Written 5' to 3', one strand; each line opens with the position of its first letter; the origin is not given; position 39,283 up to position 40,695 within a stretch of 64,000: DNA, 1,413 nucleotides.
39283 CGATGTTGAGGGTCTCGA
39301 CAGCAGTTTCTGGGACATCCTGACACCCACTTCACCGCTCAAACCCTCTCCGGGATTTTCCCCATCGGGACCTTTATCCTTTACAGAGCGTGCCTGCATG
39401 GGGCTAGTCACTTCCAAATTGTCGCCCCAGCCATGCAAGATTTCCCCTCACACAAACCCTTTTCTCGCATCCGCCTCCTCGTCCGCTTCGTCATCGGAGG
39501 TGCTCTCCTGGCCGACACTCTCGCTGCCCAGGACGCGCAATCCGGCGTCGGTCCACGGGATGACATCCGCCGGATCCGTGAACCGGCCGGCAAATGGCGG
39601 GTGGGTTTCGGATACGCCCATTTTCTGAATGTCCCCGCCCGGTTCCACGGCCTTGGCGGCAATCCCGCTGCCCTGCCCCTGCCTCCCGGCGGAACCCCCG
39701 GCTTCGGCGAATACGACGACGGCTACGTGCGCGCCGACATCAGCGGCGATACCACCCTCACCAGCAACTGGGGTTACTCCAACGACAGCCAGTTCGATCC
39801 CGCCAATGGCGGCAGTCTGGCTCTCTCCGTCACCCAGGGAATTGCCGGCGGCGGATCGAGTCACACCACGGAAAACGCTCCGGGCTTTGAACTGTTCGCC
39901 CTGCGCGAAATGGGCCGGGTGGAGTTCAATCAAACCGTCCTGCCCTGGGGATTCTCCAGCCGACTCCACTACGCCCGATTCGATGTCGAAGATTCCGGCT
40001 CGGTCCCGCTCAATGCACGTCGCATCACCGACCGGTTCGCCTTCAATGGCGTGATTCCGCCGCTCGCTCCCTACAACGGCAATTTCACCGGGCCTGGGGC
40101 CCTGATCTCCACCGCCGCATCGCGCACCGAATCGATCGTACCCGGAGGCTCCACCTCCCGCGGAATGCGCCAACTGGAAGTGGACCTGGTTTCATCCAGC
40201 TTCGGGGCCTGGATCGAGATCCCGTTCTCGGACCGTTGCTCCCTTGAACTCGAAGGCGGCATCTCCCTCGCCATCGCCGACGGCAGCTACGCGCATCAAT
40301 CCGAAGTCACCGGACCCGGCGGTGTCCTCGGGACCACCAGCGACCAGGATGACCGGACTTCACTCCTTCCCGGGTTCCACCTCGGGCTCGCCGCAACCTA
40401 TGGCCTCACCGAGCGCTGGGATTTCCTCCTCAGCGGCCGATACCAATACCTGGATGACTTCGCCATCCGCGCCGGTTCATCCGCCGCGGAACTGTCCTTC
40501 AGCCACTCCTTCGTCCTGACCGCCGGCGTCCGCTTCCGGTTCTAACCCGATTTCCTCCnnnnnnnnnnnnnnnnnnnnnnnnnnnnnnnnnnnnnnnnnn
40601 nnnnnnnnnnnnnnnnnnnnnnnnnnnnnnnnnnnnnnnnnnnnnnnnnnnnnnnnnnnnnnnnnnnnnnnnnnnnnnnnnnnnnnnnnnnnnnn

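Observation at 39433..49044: Sec-signal Rhs toxin in an operon with a beta-barrel OMP and a secreted partner, with no T6SS, PAAR or VgrG visible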

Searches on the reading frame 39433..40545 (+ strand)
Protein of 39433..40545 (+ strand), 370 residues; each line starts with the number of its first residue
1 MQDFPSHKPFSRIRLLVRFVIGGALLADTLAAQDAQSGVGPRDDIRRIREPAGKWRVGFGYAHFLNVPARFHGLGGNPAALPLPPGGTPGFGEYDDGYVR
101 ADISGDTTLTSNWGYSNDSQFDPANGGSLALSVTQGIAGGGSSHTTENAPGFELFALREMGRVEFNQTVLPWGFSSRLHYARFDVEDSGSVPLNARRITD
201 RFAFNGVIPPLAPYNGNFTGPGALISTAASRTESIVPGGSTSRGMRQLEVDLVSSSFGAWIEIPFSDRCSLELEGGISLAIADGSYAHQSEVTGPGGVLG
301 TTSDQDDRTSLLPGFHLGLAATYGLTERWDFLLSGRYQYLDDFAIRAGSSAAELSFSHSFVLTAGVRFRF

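Call 6: search_protein_families(library=pfam, proteins=[window:39433-40545:+], max_evalue=0.1)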
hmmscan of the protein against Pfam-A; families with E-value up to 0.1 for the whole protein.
window:39433-40545:+ (370 aa): 1 family
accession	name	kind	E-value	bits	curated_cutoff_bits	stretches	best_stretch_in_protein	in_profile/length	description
PF13505.12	OMP_b-brl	-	0.0086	16.7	28.7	1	252-368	84-175/175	Outer membrane protein beta-barrel domain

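Call 9: find_homologous_proteins(query=window:39433-40545:+)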
Query window:39433-40545:+ (370 aa): 15 proteins with E <= 0.001 among 8000 candidates.
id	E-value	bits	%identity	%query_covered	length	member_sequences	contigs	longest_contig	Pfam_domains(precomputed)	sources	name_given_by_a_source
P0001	2.5e-190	650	93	85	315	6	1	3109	-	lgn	-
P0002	7.3e-89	317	46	98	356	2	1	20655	-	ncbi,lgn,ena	-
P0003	2.3e-84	302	47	87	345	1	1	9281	-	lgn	-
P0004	2.4e-79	285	44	89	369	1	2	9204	-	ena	-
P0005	1.9e-74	269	44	86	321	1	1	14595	-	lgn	-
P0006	7.9e-67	244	44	77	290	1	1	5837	PF13505.13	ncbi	-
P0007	1.7e-66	243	44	86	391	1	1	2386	-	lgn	-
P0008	4.5e-64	235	40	86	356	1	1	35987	-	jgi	-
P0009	1.2e-59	220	39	87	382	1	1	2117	-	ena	-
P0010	3.0e-56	209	38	91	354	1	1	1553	-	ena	-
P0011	1.3e-36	145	31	100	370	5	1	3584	-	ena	-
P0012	2.9e-27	114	31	85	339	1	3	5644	-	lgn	-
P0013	1.6e-20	92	30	75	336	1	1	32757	-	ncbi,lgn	-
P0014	1.2e-19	89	28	87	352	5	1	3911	-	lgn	-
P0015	7.8e-18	83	28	87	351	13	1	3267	-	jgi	jgi:hypothetical protein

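Call 11: find_encoding_contigs(protein=P0002, flank=10000, max_places=3)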
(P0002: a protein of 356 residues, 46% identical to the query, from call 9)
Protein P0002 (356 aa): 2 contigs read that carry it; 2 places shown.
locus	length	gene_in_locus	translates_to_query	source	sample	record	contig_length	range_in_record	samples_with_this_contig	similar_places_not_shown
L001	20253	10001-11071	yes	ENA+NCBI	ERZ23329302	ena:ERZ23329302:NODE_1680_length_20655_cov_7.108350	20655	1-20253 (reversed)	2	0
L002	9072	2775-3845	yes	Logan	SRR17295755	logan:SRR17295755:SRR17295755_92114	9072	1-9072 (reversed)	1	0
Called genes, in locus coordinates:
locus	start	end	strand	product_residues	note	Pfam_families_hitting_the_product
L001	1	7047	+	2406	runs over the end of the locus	PF03160:Calx-beta, PF13927:Ig_3, PF03160:Calx-beta, PF17164:DUF5122, PF13927:Ig_3, PF17164:DUF5122, PF07679:I-set, PF13927:Ig_3, +14 more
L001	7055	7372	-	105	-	-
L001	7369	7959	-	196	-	PF04542:Sigma70_r2, PF08281:Sigma70_r4_2 (weak)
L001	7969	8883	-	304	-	-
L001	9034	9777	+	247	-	PF01416:PseudoU_synth_1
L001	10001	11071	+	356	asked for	-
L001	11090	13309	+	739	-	-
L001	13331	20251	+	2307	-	?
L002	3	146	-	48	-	?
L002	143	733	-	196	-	PF04542:Sigma70_r2, PF08281:Sigma70_r4_2 (weak)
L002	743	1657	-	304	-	-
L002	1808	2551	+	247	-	PF01416:PseudoU_synth_1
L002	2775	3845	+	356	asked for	-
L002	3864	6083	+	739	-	-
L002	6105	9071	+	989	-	?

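Call 12: find_encoding_contigs(protein=P0008, flank=10000, max_places=3)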
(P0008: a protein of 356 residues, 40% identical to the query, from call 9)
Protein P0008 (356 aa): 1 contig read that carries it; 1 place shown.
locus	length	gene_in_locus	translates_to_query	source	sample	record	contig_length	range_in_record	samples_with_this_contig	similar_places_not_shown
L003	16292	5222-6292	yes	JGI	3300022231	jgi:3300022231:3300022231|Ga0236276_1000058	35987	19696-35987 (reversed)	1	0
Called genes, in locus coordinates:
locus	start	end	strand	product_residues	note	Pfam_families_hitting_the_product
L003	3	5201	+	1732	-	?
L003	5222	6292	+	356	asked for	-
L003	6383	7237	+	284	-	PF01903:CbiX (faint)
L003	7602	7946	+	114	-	PF08212:Lipocalin_2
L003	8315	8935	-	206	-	PF04542:Sigma70_r2, PF08281:Sigma70_r4_2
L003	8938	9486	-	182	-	PF02525:Flavodoxin_2, PF03358:FMN_red (weak)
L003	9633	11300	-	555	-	PF12831:FAD_oxidored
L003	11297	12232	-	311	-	PF13385:Laminin_G_3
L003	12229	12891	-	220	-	-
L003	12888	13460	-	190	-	PF04542:Sigma70_r2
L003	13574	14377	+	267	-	-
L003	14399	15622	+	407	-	PF04230:PS_pyruv_trans (weak)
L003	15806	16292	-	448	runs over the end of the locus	PF16116:DUF4832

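Call 14: find_encoding_contigs(protein=P0013, flank=10000, max_places=2)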
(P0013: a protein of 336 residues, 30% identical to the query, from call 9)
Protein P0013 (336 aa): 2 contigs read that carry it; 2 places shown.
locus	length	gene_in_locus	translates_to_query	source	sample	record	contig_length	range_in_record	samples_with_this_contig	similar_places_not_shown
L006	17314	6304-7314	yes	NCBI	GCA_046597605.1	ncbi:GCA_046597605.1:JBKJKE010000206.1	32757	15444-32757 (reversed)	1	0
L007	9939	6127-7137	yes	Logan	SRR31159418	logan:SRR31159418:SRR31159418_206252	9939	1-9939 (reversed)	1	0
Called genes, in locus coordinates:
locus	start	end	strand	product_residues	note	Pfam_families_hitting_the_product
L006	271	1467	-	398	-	-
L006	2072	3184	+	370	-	PF01183:Glyco_hydro_25, PF25275:Golvesin_C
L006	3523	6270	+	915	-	PF11999:Ice_binding, PF15780:ASH (weak), PF22073:Cep192_D4 (weak), PF22544:HYDIN_VesB_CFA65-like_Ig (weak), PF22073:Cep192_D4 (weak), PF22544:HYDIN_VesB_CFA65-like_Ig (weak), PF15780:ASH (weak), PF22073:Cep192_D4, +6 more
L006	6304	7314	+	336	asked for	-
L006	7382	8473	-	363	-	PF01571:GCV_T, PF08669:GCV_T_C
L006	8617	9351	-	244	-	PF00005:ABC_tran, PF13304:AAA_21 (faint)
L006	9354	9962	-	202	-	PF00072:Response_reg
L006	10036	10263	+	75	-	-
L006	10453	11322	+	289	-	PF01063:Aminotran_4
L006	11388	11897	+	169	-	PF02151:UVR (weak)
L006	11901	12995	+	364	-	PF00217:ATP-gua_Ptrans, PF27454:McsB_C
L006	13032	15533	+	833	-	PF02861:Clp_N, PF13191:AAA_16 (weak), PF23569:NBD_SMAX1, PF00004:AAA, PF17871:AAA_lid_9, PF07724:AAA_2, PF07728:AAA_5, PF10431:ClpB_D2-small, +8 more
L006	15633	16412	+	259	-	PF02405:MlaE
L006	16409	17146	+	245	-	PF00005:ABC_tran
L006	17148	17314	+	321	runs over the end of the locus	PF02470:MlaD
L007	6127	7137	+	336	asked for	-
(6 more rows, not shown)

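Call 15: find_encoding_contigs(protein=P0005, flank=10000, max_places=2)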
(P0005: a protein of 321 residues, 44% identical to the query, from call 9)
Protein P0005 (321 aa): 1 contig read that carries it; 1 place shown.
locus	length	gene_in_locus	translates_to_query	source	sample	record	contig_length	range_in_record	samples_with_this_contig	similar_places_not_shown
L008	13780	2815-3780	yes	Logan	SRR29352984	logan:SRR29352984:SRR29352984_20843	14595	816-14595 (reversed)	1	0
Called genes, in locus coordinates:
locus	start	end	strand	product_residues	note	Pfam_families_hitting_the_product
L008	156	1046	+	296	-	PF00892:EamA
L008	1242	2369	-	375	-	-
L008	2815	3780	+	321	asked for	-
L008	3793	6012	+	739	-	-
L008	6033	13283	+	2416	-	PF05735:TSP_C, PF05345:He_PIG, PF25023:TEN_YD-shell, PF05593:RHS_repeat, PF25023:TEN_YD-shell (weak), PF05593:RHS_repeat (weak), PF25023:TEN_YD-shell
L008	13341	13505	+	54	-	-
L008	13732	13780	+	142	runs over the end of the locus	-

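Call 24: find_related_loci(query=A2, collection=genome_contigs, flank=10000)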
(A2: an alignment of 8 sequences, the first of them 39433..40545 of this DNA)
Query A2 (370 aa) in genome_contigs; peptide patterns used: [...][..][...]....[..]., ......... (x = any residue, [..] = any of these).
124 stretches matched a pattern; 33 encode a relative of the query (tblastn E <= 1e-3); 33 distinct loci.
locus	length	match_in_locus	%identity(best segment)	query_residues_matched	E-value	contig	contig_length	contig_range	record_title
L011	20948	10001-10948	49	54-370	6e-95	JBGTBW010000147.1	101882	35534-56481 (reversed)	MAG: Verrucomicrobiales bacterium isolate JTS-RE105 k141_5390223, whole genome shotgun sequence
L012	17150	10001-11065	46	8-370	2e-92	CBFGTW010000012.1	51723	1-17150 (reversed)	MAG TPA_asm: uncultured Verrucomicrobiales bacterium isolate SRR17295757_concoct_128 genome assembly, contig: ERZ2339851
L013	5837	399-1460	43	13-370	2e-81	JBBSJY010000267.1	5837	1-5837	MAG: Verrucomicrobiales bacterium isolate LS4_metabat2.159 LS4_metabat2.159_K_772829_L_5837_cov_18.7370, whole genome sh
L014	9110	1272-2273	38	36-370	2e-70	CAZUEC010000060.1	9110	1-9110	MAG TPA_asm: uncultured Roseibacillus sp. isolate SRP114822_co1_11 genome assembly, contig: NODE_2299_length_9110_cov_30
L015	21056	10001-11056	40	15-370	3e-70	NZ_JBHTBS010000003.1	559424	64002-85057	Haloferula chungangensis strain CCUG 61920 GCM70025284_82, whole genome shotgun sequence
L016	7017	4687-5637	39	54-370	3e-63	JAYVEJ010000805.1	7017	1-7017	MAG: Luteolibacter sp. isolate GL35_DN_concoct_139 GL35_DN_concoct_139_804, whole genome shotgun sequence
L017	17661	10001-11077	39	11-370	3e-63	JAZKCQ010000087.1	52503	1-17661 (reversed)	MAG: Verrucomicrobiota bacterium isolate DC_HB_01_SPN181219-bin002 DCHB01SPN_B002_0_000000000087, whole genome shotgun s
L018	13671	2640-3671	36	29-370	1e-59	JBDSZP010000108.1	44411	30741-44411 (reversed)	MAG: Luteolibacter sp. isolate cluster1_bin.89 k127_668838, whole genome shotgun sequence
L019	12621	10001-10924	30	56-370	2e-29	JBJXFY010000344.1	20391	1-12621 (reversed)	MAG: Limisphaerales bacterium isolate F1F2.bin.388 k127_9836304, whole genome shotgun sequence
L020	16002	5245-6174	31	56-370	3e-28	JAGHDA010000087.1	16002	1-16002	MAG: Verrucomicrobia bacterium isolate AUK296 PB_MBMC_250_c_000000000071, whole genome shotgun sequence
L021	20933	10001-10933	30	56-370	1e-25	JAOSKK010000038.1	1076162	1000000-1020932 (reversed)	MAG: Verrucomicrobia bacterium isolate FR_27 FR-Pedosphaerales-1_s8, whole genome shotgun sequence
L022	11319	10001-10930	30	56-370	2e-25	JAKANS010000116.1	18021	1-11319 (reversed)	MAG: bacterium isolate WY5.bin88 NODE_5020_length_18021_cov_2.686711, whole genome shotgun sequence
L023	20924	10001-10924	27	55-370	3e-23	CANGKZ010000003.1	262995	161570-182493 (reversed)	MAG: Verrucomicrobia bacterium isolate Jr-7aug17-174 genome assembly, contig: Jr-7aug17-C31, whole genome shotgun sequen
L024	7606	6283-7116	28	94-370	3e-23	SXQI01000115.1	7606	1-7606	MAG: Verrucomicrobiales bacterium isolate F1-140-MAGs024 F1-140__c188251, whole genome shotgun sequence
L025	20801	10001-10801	33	50-318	1e-18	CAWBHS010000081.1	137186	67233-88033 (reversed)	MAG: uncultured Verrucomicrobiae bacterium isolate MFD05684.bin.2.284 genome assembly, contig: contig_61241, whole genom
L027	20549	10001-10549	30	198-370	2e-13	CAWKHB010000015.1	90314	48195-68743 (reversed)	MAG: uncultured Verrucomicrobiae bacterium isolate MFD03250.bin.2.63 genome assembly, contig: contig_8174, whole genome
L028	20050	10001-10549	29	198-370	4e-12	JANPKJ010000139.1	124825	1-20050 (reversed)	MAG: Akkermansiaceae bacterium isolate VAR_61_metabat_255 VAR_61_k141_1198618, whole genome shotgun sequence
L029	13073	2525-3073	30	198-370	8e-12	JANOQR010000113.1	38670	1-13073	MAG: Luteolibacter sp. isolate VAR_4_metabat_297 VAR_4_k141_42616, whole genome shotgun sequence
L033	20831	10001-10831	26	93-348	5e-10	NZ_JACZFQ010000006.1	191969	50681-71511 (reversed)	Luteolibacter marinus strain NBU1238 Scaffold1_6, whole genome shotgun sequence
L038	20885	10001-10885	25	94-370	2e-8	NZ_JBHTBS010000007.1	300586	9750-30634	Haloferula chungangensis strain CCUG 61920 GCM70025284_91, whole genome shotgun sequence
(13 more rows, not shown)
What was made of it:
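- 39433..40545 (+): Outer-membrane beta-barrel protein (370 aa). It has a signal-peptide-like N-terminus (...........|QDA) and a C-terminal ...GVRFRF beta-signal. It belongs to an uncurated, almost exclusively Verrucomicrobiota family. The taxonomy comes from call 24.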

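Call 29: search_protein_families(library=ncbifam, proteins=[window:39433-40545:+, L006:3523-6270:+, L020:1084-5118:+, L038:2918-9733:+, L033:10897-14028:+], max_evalue=0.01)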
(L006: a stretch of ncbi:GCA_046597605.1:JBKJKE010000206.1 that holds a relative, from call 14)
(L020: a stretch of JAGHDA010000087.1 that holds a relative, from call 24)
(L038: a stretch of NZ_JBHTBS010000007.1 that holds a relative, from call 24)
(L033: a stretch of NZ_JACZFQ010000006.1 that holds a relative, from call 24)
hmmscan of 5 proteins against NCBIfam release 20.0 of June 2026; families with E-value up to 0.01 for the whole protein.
window:39433-40545:+ (370 aa): 0 families

L006:3523-6270:+ (915 aa): 3 families
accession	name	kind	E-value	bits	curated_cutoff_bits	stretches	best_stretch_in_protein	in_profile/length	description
NF012200.0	choice_anch_D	domain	4e-64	213.9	45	4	496-595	2-107/108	choice-of-anchor D domain-containing protein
NF045625.1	IBP_CFB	equivalog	5.8e-62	209.5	400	1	32-241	64-266/275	ice-binding protein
NF041425.1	OS_HP2_seleno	subfamily_domain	1e-06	29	100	0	633-724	7-95/98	OS_HP2 family (seleno)protein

L020:1084-5118:+ (1344 aa): 2 families
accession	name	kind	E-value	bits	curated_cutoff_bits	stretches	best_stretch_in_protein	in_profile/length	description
TIGR01451.2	B_ant_repeat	repeat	0.00016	21.6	24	1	1025-1050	14-39/53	DUF11 type repeat protein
TIGR00845.1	caca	equivalog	0.0075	14.1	679.85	0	913-984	418-489/921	sodium/calcium exchanger 1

L038:2918-9733:+ (2271 aa): 0 families

L033:10897-14028:+ (1043 aa): 1 family
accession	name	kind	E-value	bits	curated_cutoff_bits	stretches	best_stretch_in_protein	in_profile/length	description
TIGR00845.1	caca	equivalog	1e-07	30.2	679.85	1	412-471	424-483/921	sodium/calcium exchanger 1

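Call 30: predict_structure(alignment_id=A1)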
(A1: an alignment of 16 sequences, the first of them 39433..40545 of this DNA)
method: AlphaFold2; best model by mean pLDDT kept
length: 370 residues; sequences in the alignment: 16
mean_pLDDT: 74.1   pTM: 0.62
mean pLDDT of the five models: 74.1, 74.0, 71.5, 71.0, 69.5
residues with pLDDT >= 90: 154; 70-90: 69; 50-70: 54; < 50: 93
segments of 3 or more residues with pLDDT < 50: 1-47, 78-95, 102-117, 212-221
pLDDT, mean of each block of 10 residues (from residue 1): 34 39 39 41 44 84 96 64 39 48 42 49 66 64 85 96 90 97 93 77 62 46 61 78 92 98 92 97 95 76 92 98 93 97 91 95 95
secondary structure, 60 per line:
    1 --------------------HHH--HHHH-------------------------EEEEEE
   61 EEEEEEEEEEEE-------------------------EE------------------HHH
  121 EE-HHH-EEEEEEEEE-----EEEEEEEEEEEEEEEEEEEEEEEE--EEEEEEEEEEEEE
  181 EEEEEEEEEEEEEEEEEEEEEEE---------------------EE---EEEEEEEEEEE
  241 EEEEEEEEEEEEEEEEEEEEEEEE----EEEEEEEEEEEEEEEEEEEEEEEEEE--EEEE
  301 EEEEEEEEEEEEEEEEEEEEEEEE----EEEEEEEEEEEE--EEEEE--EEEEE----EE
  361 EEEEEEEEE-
elements in order: H26-29 E55-72 E128-136 E142-165 E168-203 E230-264 E269-294 E297-324 E329-340 E343-347 E350-354 E359-369
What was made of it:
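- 39433..40545 (+): The AlphaFold2 model is a barrel (call 30).
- On Outer-membrane beta-barrel protein: The AlphaFold2 model consists of long antiparallel strands (call 30).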

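Call 34: fold_search(model_id=the predicted structure, library=pdb)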
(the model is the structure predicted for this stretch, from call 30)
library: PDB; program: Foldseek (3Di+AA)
matches with E <= 10: 750; with E <= 0.001: 46
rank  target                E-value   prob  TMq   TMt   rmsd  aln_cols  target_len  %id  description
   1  3qrc_A                8.0e-06  1.00  0.23  0.50  12.0       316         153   10  The crystal structure of Ail, the attachment invasion locus protein of Yersinia pestis, in complex with the heparin an (released 2011-11-23)
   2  3qrc_B                8.0e-06  1.00  0.24  0.49  12.0       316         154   11  The crystal structure of Ail, the attachment invasion locus protein of Yersinia pestis, in complex with the heparin an (released 2011-11-23)
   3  8jto                  1.0e-05  0.57  0.12  0.13  33.4       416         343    9  Outer membrane porin of Burkholderia pseudomallei (BpsOmp38) in complex with ceftazidime (released 2024-06-26)
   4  3qra                  1.4e-05  1.00  0.26  0.56  11.9       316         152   10  The crystal structure of Ail, the attachment invasion locus protein of Yersinia pestis (released 2011-11-23)
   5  3dwo                  1.4e-05  0.87  0.17  0.14  24.6       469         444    9  Crystal structure of a Pseudomonas aeruginosa FadL homologue (released 2008-12-16)
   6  9fzd_A                1.7e-05  1.00  0.22  0.38  15.5       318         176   11  Structure of OmpA-long in complex with nanobody Nb39 (released 2024-07-17)
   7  2x4m_A                2.2e-05  1.00  0.27  0.33  25.2       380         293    8  Yersinia Pestis Plasminogen Activator Pla (released 2010-07-28)
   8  1qj9                  2.6e-05  1.00  0.22  0.50  16.6       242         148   14  CRYSTAL STRUCTURE OF THE OUTER MEMBRANE PROTEIN OMPX FROM ESCHERICHIA COLI (released 1999-10-06)
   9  2r89_A                2.9e-05  0.87  0.17  0.17  26.7       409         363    6  Crystal structure of the long-chain fatty acid transporter FadL mutant delta N3 (released 2008-09-23)
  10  2x4m_C                3.3e-05  1.00  0.29  0.35  25.1       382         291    8  Yersinia Pestis Plasminogen Activator Pla (released 2010-07-28)
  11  9a34_MODEL_1_A        3.5e-05  1.00  0.30  0.35  28.0       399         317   10  Model of E. coli OmpT by in-cell photo-crosslinking MS and deep learning (released 2023-02-24)
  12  9nh1_A                4.6e-05  1.00  0.27  0.36  20.4       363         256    9  In situ cryo-EM structure of porin I of the Legionella Dot/Icm T4SS machine (released 2025-09-17)
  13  9a2m_MODEL_1_A        5.1e-05  1.00  0.27  0.29  17.6       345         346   10  Model of E. coli OmpA by in-cell photo-crosslinking MS and deep learning (released 2023-02-24)
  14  2r8a_A                5.4e-05  0.90  0.20  0.20  24.9       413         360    7  Crystal structure of the long-chain fatty acid transporter FadL mutant delta N8 (released 2008-09-23)
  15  8wv0_B                6.7e-05  0.38  0.12  0.14  34.7       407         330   11  Outer membrane porin of Burkholderia pseudomallei (BpsOmp38) (released 2024-10-30)
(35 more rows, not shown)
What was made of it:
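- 39433..40545 (+): Foldseek matches OM barrels (call 34).
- On Outer-membrane beta-barrel protein: Foldseek matches Ail, OmpX, OmpA, Pla, OmpT and OprG at probability 1.0 (call 34).
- Checked: Its Foldseek matches are outer-membrane barrels such as Ail, OmpX, OmpA, Pla, OmpT, OprG and FadL, at probability up to 1.0 but low TM (calls 30, 34).
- Barrel fold: calls 30, 34. Foldseek hits include the autotransporter EspP barrel at low rank (call 34).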

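Call 57: search_solved_structures(query=A1, max_evalue=10)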
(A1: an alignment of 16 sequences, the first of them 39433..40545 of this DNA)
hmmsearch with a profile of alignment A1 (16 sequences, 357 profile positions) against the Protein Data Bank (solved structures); distinct sequences matched with E-value up to 10: 1.
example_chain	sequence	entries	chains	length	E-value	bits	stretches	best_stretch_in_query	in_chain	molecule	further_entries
6l2s_A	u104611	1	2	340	1.1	11.3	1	24-100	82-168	Ketol-acid reductoisomerase (NADP(+))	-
